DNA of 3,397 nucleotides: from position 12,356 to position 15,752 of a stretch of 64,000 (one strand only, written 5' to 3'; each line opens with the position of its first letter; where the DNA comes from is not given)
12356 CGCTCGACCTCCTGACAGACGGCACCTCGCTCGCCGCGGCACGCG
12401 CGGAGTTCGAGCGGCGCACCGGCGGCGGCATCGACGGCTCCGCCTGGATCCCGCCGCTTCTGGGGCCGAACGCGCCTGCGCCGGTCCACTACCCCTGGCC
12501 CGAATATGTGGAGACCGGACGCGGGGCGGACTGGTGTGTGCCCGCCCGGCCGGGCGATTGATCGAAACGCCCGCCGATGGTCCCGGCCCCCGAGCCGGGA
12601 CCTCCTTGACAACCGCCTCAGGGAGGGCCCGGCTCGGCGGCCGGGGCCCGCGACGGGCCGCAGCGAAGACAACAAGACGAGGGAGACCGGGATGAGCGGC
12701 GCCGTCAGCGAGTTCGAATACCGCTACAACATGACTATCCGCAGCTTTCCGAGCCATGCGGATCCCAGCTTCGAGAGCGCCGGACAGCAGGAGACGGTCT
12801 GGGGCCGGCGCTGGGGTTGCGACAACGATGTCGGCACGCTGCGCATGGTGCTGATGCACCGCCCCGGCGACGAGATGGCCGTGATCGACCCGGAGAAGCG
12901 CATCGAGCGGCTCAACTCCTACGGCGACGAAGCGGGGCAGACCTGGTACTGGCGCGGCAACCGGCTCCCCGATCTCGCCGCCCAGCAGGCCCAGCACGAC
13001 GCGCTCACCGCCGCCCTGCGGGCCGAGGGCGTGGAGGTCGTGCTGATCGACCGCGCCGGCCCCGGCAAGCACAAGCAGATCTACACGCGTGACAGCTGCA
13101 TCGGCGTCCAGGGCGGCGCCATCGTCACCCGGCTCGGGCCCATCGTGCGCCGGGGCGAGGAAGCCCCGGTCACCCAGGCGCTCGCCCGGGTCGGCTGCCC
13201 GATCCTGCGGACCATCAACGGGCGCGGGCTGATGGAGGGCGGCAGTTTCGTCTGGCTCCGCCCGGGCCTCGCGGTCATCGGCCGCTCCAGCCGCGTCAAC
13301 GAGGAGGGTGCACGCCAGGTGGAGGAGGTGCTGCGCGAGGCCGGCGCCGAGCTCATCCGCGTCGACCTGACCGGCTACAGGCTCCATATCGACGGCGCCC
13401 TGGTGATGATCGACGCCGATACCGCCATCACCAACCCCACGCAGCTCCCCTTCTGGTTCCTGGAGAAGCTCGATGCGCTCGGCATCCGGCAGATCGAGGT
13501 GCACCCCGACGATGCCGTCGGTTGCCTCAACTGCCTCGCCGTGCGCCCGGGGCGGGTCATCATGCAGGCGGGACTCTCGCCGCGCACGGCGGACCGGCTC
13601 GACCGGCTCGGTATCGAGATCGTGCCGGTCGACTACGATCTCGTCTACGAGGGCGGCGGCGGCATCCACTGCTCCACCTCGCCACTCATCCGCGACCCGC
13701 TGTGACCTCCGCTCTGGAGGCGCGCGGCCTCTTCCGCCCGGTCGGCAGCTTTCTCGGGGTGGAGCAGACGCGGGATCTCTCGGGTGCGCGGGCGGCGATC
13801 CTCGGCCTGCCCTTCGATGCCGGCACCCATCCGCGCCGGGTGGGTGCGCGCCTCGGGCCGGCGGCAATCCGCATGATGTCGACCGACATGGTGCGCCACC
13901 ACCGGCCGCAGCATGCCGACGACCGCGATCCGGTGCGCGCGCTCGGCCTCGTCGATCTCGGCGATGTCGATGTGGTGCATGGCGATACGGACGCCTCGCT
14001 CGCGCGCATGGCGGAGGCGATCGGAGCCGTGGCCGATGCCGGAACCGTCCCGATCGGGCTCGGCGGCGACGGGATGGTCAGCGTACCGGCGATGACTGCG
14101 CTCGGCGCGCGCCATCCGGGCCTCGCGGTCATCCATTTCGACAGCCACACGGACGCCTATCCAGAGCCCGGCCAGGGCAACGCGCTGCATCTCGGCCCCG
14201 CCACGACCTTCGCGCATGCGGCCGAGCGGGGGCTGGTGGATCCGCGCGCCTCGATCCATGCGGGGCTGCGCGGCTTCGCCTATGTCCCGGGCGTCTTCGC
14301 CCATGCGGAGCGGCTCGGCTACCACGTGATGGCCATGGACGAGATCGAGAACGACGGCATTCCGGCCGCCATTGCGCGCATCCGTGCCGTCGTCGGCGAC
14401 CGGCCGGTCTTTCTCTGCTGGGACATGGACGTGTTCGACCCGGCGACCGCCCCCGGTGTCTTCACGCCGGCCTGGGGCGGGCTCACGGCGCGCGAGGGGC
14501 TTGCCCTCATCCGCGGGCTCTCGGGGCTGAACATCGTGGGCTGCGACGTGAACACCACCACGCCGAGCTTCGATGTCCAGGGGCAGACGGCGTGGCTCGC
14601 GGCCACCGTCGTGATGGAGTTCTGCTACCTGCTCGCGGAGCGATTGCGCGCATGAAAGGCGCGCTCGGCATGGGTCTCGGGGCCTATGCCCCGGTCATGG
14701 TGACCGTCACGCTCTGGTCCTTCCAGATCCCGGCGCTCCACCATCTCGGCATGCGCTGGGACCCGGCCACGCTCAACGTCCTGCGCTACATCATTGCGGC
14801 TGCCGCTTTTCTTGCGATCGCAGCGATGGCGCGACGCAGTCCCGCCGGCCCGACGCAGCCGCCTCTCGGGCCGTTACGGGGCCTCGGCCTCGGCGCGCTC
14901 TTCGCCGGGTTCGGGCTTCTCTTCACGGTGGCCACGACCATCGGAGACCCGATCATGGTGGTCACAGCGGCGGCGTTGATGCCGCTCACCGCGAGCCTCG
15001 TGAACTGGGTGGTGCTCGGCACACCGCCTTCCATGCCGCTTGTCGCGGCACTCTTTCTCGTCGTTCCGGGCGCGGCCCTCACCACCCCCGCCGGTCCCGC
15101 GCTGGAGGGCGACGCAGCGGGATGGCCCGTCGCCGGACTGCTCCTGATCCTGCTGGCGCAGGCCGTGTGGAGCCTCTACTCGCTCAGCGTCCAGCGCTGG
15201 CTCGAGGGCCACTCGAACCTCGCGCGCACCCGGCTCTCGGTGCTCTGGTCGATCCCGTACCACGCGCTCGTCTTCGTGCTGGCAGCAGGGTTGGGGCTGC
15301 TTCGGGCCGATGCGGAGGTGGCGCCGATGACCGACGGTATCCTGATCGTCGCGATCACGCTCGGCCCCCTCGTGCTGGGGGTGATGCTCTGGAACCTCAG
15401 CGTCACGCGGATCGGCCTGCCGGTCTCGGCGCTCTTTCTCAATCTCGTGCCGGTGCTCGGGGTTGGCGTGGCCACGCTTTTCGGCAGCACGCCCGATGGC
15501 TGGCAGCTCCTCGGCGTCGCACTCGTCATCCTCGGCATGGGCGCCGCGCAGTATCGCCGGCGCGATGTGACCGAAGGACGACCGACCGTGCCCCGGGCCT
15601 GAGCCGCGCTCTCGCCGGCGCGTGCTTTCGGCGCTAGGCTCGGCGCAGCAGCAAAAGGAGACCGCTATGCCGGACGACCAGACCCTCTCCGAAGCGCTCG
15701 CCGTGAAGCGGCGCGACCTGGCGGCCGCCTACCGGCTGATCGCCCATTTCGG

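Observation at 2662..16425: Candidate undescribed catabolic island for a guanidino/amidino/ureido compound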

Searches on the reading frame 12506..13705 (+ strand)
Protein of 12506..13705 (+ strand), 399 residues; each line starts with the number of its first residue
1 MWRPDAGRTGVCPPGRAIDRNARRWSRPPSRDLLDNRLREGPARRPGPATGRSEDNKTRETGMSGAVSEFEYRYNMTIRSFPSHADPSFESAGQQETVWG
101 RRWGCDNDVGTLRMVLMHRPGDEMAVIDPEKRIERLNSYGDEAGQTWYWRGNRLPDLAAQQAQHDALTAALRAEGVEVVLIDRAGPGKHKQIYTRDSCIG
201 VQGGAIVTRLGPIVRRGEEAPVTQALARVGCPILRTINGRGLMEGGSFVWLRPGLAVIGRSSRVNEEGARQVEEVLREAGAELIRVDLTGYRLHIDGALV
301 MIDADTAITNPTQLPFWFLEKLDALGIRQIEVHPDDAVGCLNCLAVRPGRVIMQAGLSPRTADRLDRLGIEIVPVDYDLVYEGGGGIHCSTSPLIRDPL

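Call 3: search_protein_families(library=pfam, proteins=[window:12506-13705:+])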
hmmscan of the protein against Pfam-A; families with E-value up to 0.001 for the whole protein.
window:12506-13705:+ (399 aa): 2 families
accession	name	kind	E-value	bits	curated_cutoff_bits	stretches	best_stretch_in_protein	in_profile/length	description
PF02274.22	ADI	-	1.5e-12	47.7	22.8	1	192-311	125-258/377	Arginine deiminase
PF19420.4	DDAH_eukar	-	5.3e-09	36.2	23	1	162-394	30-290/291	N,N dimethylarginine dimethylhydrolase, eukaryotic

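Call 8: search_protein_families(library=ncbifam, proteins=[window:12692-13705:+], max_evalue=0.01)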
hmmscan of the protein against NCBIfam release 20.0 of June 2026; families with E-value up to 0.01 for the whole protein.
window:12692-13705:+ (337 aa): 5 families
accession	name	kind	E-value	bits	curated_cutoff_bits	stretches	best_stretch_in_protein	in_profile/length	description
NF045660.1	DiMthArgaseDdahStm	equivalog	6.1e-19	68.8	340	1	94-314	25-231/249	dimethylargininase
NF002381.0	PRK01388.1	subfamily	3e-18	65.9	414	3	280-337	349-405/405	arginine deiminase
NF045658.1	DiMArgaseDdah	equivalog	1.4e-17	64.3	450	1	93-327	26-249/254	dimethylargininase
TIGR01078.1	arcA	equivalog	2.8e-15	56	489.1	3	279-336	351-407/408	arginine deiminase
NF045659.1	DiMArgaseDdahMtb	equivalog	8.1e-10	38.3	300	1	94-329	51-280/283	dimethylargininase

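Call 9: search_protein_families(library=pfam, proteins=[window:12692-13705:+], max_evalue=10)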
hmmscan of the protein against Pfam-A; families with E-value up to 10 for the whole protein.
window:12692-13705:+ (337 aa): 5 families
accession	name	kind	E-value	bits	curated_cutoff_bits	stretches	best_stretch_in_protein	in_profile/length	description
PF02274.22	ADI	-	7.1e-13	48.8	22.8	3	130-249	125-258/377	Arginine deiminase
PF19420.4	DDAH_eukar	-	3e-09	37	23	1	100-332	30-290/291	N,N dimethylarginine dimethylhydrolase, eukaryotic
PF14258.12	DUF4350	-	0.026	15.2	30.4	1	93-172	46-106/181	Domain of unknown function (DUF4350)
PF02579.22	Nitro_FeMo-Co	-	0.078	13.7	26.3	1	90-126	30-66/94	Dinitrogenase iron-molybdenum cofactor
PF04371.20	PAD_porph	-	0.25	10.9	25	1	309-330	297-318/321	Porphyromonas-type peptidyl-arginine deiminase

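Call 15: search_solved_structures(query=window:12692-13705:+, max_evalue=0.01, show_alignments=2)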
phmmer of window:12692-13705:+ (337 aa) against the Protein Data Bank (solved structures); distinct sequences matched with E-value up to 0.01: 22.
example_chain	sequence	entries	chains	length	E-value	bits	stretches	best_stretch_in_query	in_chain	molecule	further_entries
3rhy_A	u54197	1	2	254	1.3e-15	60.5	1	93-328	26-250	N(G),N(G)-dimethylarginine dimethylaminohydrolase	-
1h70_A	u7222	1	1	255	1e-14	57.5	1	93-325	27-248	NG, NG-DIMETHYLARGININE DIMETHYLAMINOHYDROLASE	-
3bpb_A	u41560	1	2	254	1.6e-14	56.9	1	93-328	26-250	dimethylarginine dimethylaminohydrolase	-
4e4j_A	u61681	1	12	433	3.7e-05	26.1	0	42-73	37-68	Arginine deiminase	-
1rxx_A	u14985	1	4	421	5.8e-05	25.5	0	280-337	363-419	Arginine deiminase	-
2aci_A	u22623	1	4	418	6.9e-05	25.2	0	280-337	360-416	Arginine deiminase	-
9azg_A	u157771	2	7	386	0.00012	24.4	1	30-336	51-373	2-nitroimidazole nitrohydrolase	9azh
4bof_A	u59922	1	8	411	0.00023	23.6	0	45-120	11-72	ARGININE DEIMINASE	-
2abr_A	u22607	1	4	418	0.00023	23.5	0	280-337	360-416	Arginine deiminase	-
2aaf_A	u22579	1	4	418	0.00026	23.3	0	280-337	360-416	Arginine deiminase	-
1lxy_A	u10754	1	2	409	0.00028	23.3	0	263-334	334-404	Arginine Deiminase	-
1s9r_A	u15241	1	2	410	0.00028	23.3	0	263-334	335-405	Arginine deiminase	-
2a9g_A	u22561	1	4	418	0.001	21.4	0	280-337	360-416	Arginine deiminase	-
9b01_A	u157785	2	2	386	0.002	20.4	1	30-336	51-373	2-nitroimidazole nitrohydrolase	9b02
2c6z_A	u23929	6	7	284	0.0024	20.2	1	94-292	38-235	NG, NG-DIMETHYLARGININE DIMETHYLAMINOHYDROLASE 1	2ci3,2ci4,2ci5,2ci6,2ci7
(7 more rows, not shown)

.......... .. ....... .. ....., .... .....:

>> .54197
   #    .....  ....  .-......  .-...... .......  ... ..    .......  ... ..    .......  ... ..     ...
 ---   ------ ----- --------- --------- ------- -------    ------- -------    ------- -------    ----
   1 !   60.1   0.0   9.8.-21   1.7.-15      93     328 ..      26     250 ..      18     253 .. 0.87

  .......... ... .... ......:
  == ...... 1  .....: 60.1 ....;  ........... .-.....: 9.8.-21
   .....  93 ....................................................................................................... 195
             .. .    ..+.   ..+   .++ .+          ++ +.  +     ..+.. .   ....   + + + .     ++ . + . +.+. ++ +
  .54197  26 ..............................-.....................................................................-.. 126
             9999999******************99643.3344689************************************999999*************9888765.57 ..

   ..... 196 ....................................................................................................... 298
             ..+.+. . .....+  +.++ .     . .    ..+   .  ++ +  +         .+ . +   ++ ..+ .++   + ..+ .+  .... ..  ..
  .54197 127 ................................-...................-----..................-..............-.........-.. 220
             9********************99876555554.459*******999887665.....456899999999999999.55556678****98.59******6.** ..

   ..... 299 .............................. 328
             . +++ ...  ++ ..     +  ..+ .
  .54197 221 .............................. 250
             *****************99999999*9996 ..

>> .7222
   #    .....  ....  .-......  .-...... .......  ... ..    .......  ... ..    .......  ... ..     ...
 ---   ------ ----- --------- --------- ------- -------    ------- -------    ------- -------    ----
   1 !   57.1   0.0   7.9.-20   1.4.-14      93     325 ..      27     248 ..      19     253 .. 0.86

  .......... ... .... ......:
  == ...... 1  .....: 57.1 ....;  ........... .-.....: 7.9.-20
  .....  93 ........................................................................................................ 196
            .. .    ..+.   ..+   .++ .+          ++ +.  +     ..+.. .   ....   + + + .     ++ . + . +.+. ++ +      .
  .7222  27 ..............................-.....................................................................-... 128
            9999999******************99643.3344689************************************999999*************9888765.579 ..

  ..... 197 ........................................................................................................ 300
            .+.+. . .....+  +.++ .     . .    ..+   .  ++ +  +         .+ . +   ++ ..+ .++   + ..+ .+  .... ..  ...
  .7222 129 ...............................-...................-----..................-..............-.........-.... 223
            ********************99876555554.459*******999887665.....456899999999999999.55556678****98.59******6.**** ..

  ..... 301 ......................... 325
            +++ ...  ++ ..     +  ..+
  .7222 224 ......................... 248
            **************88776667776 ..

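Call 69: predict_structure(alignment_id=A2)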
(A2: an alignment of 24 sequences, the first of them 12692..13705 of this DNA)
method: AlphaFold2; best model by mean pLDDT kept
length: 337 residues; sequences in the alignment: 24
mean_pLDDT: 87.9   pTM: 0.85
mean pLDDT of the five models: 87.9, 86.9, 84.7, 80.3, 76.4
residues with pLDDT >= 90: 197; 70-90: 112; 50-70: 20; < 50: 8
segments of 3 or more residues with pLDDT < 50: 1-3, 22-26
pLDDT, mean of each block of 10 residues (from residue 1): 67 74 53 74 92 96 91 89 85 92 97 97 90 94 92 90 93 93 94 94 96 92 83 86 89 93 94 72 94 87 91 89 86 91
secondary structure, 60 per line:
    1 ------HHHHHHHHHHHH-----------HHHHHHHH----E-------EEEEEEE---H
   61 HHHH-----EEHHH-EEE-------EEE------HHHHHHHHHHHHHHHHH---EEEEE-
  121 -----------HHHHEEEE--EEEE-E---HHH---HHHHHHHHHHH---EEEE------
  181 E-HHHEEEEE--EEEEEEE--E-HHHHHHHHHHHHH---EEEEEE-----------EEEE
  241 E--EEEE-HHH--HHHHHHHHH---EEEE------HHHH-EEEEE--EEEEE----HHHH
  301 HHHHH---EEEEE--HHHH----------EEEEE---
elements in order: H7-18 H30-37 E50-56 H60-64 E76-78 E86-88 H95-111 E115-119 H132-135 E136-139 E142-145 H157-167 E171-174 E186-190 E193-199 H204-216 E220-225 E237-241 E244-247 H254-262 E266-269 H276-279 E281-285 E288-292 H297-305 E309-313 H316-319 E330-334

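Call 73: fold_search(model_id=the predicted structure, library=pdb)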
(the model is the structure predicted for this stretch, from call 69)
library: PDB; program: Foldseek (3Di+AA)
matches with E <= 10: 818; with E <= 0.001: 164
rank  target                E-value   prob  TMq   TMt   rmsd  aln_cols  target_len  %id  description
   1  9b01                  1.5e-19  1.00  0.74  0.68   7.1       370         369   20  Catalytic mutant C357A nnhA in CHES buffer (released 2025-01-01)
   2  9azg                  4.6e-19  1.00  0.74  0.68   6.9       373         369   20  Native nnhA in H32 (released 2025-01-01)
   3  1h70                  6.7e-19  1.00  0.67  0.87   3.2       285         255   23  DDAH FROM PSEUDOMONAS AERUGINOSA. C249S MUTANT COMPLEXED WITH CITRULLINE (released 2001-08-02)
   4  2a9g_A                7.6e-19  1.00  0.73  0.62   4.7       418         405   16  Structure of C406A arginine deiminase in complex with L-arginine (released 2005-08-09)
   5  3bpb_A                1.2e-18  1.00  0.66  0.87   3.4       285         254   24  Crystal structure of the dimethylarginine dimethylaminohydrolase H162G adduct with S-methyl-L-thiocitrulline (released 2008-06-17)
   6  2aaf_B                3.7e-18  1.00  0.72  0.60   5.1       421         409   16  Structure of H278A arginine deiminase with L-arginine forming a S-alkylthiouronium reaction intermediate (released 2005-08-09)
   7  3rhy_A                5.0e-18  1.00  0.66  0.89   2.7       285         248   24  Crystal structure of the dimethylarginine dimethylaminohydrolase adduct with 4-chloro-2-hydroxymethylpyridine (released 2011-06-15)
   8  2a9g_B                5.3e-18  1.00  0.72  0.60   5.7       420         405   16  Structure of C406A arginine deiminase in complex with L-arginine (released 2005-08-09)
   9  1rxx_D                6.0e-18  1.00  0.71  0.60   5.4       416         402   16  Structure of arginine deiminase (released 2004-01-13)
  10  2aaf_D                6.4e-18  1.00  0.74  0.62   4.3       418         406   16  Structure of H278A arginine deiminase with L-arginine forming a S-alkylthiouronium reaction intermediate (released 2005-08-09)
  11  1rxx_B                9.8e-18  1.00  0.69  0.58   5.9       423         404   17  Structure of arginine deiminase (released 2004-01-13)
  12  2aci_B                1.3e-17  1.00  0.71  0.59   5.5       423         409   14  Structure of D166A arginine deiminase (released 2005-08-09)
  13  1rxx_A                1.3e-17  1.00  0.69  0.58   6.2       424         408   16  Structure of arginine deiminase (released 2004-01-13)
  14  2a9g_D                1.8e-17  1.00  0.73  0.61   4.7       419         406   16  Structure of C406A arginine deiminase in complex with L-arginine (released 2005-08-09)
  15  2jdx                  3.1e-17  1.00  0.69  0.65   5.4       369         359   17  CRYSTAL STRUCTURE OF HUMAN L-ARGININE:GLYCINE AMIDINOTRANSFERASE, DELETIONMUTANT ATDELTAM302 (released 1999-02-09)
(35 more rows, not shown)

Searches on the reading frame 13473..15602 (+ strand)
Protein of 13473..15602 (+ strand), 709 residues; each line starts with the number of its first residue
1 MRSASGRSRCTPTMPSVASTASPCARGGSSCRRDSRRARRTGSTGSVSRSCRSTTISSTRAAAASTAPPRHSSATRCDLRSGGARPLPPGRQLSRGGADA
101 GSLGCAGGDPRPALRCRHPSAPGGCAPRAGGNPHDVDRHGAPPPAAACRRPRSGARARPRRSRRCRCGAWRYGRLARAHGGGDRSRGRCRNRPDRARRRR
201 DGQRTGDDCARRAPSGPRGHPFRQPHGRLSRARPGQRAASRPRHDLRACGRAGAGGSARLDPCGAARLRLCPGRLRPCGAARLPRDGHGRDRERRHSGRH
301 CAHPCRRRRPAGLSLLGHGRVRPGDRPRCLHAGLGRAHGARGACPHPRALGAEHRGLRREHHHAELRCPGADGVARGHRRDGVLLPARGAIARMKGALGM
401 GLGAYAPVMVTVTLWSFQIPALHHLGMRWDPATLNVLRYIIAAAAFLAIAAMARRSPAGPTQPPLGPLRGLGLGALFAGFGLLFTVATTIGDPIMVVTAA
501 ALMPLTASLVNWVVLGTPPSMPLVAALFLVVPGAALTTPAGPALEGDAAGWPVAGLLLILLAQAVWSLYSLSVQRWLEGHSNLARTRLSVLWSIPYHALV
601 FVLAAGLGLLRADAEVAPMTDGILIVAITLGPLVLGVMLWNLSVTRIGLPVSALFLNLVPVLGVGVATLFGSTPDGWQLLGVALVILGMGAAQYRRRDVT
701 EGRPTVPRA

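Call 4: search_protein_families(library=pfam, proteins=[window:13473-15602:+])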
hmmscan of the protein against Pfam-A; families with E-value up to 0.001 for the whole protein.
window:13473-15602:+ (709 aa): 1 family
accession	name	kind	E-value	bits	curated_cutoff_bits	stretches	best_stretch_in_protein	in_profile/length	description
PF00892.27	EamA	-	7.3e-17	62.3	28.2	2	408-537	7-133/135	EamA-like transporter family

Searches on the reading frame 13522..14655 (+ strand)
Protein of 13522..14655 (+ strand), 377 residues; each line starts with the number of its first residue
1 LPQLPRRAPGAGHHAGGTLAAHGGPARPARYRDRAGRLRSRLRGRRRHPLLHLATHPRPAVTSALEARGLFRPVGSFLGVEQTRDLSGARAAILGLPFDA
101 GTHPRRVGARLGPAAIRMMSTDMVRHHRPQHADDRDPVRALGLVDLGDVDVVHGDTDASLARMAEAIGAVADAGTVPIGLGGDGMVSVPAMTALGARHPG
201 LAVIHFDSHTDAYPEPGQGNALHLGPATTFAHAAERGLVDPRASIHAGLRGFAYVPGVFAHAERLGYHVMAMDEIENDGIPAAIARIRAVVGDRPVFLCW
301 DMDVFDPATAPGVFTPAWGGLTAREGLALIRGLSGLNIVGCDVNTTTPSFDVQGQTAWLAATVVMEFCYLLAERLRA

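Call 4: search_protein_families(library=pfam, proteins=[window:13522-14655:+])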
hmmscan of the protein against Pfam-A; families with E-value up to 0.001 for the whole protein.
window:13522-14655:+ (377 aa): 1 family
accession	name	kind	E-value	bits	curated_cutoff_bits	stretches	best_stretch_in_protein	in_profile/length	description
PF00491.26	Arginase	-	5.6e-69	233.1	22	1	90-367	2-277/280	Arginase family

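Call 8: search_protein_families(library=ncbifam, proteins=[window:13702-14655:+], max_evalue=0.01)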
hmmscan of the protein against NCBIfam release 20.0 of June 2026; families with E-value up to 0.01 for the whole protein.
window:13702-14655:+ (317 aa): 5 families
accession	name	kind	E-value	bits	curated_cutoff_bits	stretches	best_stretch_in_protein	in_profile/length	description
NF002564.0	PRK02190.1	subfamily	2.6e-66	223.9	302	1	9-314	13-304/307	agmatinase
TIGR01230.1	agmatinase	equivalog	3.6e-42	144.9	174.3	1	26-308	10-273/275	agmatinase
TIGR01227.1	hutG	equivalog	1.6e-31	109.6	229.15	1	28-307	34-305/307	formimidoylglutamase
TIGR01229.1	rocF_arginase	equivalog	5.2e-16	58.9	227.6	1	33-302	2-287/300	arginase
NF010347.0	PRK13775.1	equivalog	1.7e-09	37.4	381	1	24-312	44-328/331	formimidoylglutamase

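Call 39: search_solved_structures(query=window:13702-14655:+, max_evalue=1e-10, show_alignments=2)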
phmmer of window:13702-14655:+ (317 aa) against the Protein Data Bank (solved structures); distinct sequences matched with E-value up to 1e-10: 63 (the best 60 are shown).
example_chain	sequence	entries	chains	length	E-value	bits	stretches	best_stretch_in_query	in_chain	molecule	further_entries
3nip_A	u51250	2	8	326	3e-53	184.5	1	11-314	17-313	3-guanidinopropionase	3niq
7lol_A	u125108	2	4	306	9.7e-46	159.8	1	29-313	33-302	Agmatinase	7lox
7lba_A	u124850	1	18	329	1.2e-45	159.5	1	29-313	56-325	Agmatinase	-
3nio_A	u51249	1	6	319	6.2e-43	150.6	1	20-311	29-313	Guanidinobutyrase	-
4dz4_A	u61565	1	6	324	5.8e-42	147.4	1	11-311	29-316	Agmatinase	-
1gq6_A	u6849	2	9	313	1.9e-40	142.4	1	17-313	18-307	PROCLAVAMINATE AMIDINO HYDROLASE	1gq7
7esr_A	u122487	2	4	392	3e-26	95.8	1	20-306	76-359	Probable agmatinase 2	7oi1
3lhl_A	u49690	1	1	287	2e-23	86.5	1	31-316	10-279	Putative agmatinase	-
9fek_A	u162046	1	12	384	5.5e-23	85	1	20-310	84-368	Putative agmatinase 2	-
1wog_A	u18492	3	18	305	6e-23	84.9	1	29-307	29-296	agmatinase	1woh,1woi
3m1r_A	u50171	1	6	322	6.3e-20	75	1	24-305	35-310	Formimidoylglutamase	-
6vss_A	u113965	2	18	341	6.2e-18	68.5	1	17-308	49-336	Arginase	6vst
8ryi_C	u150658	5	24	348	1.1e-17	67.7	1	26-312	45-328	Arginase family protein | metformin hydrolase subunit B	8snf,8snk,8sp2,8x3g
1cev_A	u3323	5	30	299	2.7e-17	66.4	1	32-303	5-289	PROTEIN (ARGINASE)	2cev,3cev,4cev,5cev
6vsu_A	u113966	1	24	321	1.7e-16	63.7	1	21-308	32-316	Arginase 1, mitochondrial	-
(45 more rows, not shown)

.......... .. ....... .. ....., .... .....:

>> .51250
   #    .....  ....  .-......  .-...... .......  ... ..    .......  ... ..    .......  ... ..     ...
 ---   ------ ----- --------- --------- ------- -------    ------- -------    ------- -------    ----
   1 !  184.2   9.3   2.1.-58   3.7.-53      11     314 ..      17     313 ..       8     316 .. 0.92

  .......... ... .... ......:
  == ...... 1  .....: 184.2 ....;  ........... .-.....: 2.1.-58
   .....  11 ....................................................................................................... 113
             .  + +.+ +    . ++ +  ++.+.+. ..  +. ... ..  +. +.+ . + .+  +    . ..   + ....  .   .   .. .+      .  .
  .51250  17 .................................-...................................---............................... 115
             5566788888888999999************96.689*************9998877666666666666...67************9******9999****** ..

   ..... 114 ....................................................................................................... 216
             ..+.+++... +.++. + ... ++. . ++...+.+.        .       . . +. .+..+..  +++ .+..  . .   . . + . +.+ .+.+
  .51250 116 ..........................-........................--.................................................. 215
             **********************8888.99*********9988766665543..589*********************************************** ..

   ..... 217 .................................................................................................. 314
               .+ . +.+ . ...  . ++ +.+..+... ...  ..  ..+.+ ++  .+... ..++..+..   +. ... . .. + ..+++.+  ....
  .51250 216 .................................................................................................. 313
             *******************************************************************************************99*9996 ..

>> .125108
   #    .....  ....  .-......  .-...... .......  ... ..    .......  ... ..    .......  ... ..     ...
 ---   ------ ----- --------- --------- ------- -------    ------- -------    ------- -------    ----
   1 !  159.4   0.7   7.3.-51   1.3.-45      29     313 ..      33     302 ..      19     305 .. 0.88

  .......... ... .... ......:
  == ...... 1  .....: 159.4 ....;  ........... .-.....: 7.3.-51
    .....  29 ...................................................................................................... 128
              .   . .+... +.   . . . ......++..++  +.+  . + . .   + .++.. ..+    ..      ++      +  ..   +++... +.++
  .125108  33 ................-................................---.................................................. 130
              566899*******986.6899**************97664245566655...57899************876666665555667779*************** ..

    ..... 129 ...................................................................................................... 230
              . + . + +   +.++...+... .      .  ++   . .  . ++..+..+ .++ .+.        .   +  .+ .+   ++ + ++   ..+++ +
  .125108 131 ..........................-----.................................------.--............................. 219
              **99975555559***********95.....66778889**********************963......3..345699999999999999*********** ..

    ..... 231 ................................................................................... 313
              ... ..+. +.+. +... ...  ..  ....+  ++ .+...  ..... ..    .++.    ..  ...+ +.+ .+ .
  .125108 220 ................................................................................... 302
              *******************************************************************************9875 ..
